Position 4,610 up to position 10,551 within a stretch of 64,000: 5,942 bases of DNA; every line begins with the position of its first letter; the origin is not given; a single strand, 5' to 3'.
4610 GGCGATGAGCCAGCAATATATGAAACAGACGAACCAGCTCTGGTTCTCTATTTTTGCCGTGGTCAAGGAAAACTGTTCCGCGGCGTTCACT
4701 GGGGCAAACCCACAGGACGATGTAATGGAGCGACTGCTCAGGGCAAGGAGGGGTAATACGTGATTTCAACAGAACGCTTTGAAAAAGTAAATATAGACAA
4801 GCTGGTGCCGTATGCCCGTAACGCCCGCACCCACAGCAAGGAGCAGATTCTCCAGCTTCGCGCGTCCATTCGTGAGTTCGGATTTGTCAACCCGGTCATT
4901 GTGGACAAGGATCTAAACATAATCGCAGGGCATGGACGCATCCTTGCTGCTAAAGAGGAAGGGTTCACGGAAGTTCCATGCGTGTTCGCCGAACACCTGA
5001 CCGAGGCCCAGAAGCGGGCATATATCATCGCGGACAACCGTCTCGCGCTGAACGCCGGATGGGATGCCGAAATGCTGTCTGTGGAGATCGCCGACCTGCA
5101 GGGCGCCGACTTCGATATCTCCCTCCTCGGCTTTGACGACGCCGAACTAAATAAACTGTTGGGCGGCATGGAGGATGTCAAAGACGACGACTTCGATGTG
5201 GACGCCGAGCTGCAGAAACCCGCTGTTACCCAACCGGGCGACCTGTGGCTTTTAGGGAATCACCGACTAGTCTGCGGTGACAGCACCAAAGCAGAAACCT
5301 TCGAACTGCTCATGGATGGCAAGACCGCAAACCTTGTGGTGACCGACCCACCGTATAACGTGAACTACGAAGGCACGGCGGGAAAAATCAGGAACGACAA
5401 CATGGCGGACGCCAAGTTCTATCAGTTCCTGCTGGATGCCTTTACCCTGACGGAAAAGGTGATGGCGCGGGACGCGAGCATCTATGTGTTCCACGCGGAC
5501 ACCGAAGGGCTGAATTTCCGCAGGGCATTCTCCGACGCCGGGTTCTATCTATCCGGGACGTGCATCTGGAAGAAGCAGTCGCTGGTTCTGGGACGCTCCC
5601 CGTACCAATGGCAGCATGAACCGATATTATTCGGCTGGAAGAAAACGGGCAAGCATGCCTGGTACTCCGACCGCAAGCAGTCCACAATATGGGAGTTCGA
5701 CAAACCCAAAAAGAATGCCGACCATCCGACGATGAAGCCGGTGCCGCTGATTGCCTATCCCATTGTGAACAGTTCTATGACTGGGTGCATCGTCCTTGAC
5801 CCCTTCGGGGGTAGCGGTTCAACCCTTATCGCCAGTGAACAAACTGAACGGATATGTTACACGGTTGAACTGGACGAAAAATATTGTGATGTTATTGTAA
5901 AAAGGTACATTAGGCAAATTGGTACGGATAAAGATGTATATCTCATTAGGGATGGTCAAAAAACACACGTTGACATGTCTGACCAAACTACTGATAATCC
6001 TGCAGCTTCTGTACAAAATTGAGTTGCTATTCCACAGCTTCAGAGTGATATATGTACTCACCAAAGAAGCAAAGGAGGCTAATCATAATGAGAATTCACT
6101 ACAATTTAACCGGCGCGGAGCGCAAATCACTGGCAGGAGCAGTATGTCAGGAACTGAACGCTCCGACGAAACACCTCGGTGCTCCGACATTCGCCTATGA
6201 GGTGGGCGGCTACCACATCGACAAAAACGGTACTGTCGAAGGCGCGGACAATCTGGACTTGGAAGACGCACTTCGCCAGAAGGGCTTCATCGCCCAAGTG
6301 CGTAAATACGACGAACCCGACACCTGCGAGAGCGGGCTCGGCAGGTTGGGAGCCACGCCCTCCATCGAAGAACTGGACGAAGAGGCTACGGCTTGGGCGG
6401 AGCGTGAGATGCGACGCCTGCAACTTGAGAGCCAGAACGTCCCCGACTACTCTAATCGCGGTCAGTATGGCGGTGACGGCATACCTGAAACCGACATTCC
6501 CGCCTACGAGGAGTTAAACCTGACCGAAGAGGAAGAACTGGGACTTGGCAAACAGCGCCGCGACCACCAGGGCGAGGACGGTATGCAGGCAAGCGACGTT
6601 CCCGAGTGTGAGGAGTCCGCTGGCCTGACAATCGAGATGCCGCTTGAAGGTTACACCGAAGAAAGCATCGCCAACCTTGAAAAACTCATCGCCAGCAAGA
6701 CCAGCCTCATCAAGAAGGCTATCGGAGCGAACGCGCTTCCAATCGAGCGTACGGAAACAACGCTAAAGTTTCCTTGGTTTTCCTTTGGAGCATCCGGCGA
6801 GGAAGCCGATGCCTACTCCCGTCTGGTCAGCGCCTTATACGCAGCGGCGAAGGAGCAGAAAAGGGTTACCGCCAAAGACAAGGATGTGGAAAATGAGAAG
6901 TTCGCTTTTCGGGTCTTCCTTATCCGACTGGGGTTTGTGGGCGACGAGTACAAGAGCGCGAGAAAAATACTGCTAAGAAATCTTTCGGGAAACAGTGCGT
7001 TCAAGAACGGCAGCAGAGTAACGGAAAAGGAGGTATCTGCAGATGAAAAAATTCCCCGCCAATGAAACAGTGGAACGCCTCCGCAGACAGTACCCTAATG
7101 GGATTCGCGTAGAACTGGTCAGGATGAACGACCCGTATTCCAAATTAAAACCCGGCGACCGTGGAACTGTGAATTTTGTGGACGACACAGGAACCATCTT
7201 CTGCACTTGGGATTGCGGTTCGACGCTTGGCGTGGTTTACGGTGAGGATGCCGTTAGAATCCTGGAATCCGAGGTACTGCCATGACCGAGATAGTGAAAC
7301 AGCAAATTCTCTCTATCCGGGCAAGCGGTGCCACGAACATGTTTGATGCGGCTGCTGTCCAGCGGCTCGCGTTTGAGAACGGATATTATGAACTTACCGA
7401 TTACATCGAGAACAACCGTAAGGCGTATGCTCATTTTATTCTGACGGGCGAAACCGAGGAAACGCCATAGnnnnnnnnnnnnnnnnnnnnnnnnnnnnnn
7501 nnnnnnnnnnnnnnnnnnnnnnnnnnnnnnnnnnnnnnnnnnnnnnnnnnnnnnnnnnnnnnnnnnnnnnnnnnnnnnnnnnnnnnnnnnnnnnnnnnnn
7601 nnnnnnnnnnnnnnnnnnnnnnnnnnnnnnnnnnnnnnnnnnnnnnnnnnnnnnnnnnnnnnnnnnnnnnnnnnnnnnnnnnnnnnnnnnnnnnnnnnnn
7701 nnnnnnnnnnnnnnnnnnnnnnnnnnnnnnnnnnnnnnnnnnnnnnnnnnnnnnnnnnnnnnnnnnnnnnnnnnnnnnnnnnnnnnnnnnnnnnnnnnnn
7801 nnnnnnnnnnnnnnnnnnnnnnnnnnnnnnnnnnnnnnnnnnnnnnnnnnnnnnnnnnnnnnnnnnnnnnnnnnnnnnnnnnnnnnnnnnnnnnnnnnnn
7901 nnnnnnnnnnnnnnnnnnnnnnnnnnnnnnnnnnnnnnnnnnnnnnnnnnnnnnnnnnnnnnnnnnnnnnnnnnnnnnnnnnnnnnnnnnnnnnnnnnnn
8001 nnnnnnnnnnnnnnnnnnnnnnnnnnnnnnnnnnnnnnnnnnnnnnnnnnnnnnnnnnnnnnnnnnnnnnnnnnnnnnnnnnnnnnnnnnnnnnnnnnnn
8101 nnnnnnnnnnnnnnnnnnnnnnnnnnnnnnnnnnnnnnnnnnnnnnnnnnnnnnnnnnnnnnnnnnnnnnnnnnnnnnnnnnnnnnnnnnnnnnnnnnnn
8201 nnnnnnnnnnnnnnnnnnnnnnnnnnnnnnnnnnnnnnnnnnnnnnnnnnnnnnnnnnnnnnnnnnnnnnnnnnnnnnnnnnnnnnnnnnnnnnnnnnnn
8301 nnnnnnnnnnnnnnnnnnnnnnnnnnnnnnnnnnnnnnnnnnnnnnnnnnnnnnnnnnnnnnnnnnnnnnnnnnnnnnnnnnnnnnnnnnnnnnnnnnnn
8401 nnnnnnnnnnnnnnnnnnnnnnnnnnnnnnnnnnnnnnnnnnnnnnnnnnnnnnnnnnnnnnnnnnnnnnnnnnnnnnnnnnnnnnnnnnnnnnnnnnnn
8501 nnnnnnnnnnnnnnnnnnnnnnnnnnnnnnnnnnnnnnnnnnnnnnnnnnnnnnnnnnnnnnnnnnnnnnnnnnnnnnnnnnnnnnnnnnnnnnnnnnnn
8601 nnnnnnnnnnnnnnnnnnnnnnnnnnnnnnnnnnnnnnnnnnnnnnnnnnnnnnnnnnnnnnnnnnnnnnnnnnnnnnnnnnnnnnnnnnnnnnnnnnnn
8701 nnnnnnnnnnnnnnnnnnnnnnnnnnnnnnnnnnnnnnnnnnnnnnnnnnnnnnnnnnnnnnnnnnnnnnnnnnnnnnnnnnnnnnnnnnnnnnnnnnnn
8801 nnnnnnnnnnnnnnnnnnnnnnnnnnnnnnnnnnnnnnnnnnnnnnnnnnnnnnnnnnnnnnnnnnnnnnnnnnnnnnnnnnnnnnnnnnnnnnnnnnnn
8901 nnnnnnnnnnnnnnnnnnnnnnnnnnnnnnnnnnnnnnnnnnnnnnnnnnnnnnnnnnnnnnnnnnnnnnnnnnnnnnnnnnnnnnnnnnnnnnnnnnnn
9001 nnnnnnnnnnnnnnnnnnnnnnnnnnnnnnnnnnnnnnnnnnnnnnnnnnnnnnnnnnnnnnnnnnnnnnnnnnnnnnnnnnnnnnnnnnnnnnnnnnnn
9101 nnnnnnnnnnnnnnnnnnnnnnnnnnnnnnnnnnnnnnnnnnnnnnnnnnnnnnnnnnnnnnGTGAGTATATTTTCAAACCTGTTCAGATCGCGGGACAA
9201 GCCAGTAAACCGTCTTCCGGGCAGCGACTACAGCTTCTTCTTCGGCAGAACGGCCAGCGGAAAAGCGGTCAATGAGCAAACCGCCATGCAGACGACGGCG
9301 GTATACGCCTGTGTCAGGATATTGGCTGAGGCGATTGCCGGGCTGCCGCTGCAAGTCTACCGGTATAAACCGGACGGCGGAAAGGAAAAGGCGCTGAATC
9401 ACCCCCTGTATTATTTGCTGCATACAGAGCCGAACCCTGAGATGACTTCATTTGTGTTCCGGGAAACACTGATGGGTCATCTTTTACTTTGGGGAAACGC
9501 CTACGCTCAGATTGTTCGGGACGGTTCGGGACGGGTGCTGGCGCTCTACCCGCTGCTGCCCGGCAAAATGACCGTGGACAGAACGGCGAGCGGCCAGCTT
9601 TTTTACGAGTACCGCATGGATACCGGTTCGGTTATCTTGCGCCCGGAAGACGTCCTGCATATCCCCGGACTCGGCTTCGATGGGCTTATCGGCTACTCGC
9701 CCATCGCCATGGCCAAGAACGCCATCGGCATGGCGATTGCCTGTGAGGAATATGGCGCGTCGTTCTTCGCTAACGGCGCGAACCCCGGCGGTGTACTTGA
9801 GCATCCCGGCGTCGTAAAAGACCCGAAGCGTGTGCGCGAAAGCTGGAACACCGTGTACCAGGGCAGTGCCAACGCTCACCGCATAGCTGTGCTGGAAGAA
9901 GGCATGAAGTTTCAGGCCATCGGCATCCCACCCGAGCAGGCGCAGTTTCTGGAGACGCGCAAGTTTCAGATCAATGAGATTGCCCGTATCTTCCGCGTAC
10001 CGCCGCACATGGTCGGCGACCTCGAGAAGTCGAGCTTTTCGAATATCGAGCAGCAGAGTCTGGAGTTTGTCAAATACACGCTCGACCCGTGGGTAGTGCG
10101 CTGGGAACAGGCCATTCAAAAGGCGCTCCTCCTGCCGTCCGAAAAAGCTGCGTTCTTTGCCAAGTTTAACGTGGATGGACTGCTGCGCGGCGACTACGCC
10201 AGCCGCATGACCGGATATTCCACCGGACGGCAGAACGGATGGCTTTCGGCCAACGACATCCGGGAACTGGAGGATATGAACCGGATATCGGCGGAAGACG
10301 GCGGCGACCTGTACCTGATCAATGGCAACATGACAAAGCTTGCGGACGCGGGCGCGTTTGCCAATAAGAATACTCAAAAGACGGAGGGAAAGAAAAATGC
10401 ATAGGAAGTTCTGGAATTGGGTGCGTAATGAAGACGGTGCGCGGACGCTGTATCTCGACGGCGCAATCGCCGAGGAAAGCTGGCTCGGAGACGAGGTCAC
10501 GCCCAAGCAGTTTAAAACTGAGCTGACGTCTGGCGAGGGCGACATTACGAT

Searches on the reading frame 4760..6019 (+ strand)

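Call 46: search_protein_families(library=pfam, proteins=[window:4760-6019:+], max_evalue=0.0001)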
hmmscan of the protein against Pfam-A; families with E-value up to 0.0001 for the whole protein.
window:4760-6019:+ (420 aa): 3 families
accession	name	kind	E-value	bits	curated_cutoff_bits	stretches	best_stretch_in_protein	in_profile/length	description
PF01555.25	N6_N4_Mtase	-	8e-26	91.8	26.7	1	191-380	2-220/221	DNA methylase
PF02195.25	ParB_N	-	4.7e-08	33.4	26.3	1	6-83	2-84/95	ParB N-terminal domain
PF03602.21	Cons_hypoth95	-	4.7e-05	23.6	24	0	319-405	19-105/182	Conserved hypothetical protein 95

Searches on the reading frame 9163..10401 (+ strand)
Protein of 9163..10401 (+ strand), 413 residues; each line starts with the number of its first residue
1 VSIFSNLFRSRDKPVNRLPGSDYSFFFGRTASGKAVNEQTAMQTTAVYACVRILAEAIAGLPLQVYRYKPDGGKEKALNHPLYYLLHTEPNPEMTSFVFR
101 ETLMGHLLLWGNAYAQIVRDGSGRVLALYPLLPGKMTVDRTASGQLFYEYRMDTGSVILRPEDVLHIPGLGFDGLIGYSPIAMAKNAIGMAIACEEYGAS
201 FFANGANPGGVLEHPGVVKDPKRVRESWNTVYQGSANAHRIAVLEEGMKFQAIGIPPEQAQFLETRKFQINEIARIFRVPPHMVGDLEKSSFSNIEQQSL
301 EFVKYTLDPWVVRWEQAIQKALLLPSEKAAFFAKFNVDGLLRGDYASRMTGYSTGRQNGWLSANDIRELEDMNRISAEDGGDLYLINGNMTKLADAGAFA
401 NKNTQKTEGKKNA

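Call 46: search_protein_families(library=pfam, proteins=[window:9163-10401:+], max_evalue=0.0001)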
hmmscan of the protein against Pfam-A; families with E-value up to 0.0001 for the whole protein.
window:9163-10401:+ (413 aa): 1 family
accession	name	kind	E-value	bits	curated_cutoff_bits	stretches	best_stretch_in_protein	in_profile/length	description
PF04860.17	Phage_portal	-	2.2e-132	441.6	39.1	1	46-371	2-321/321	Phage portal protein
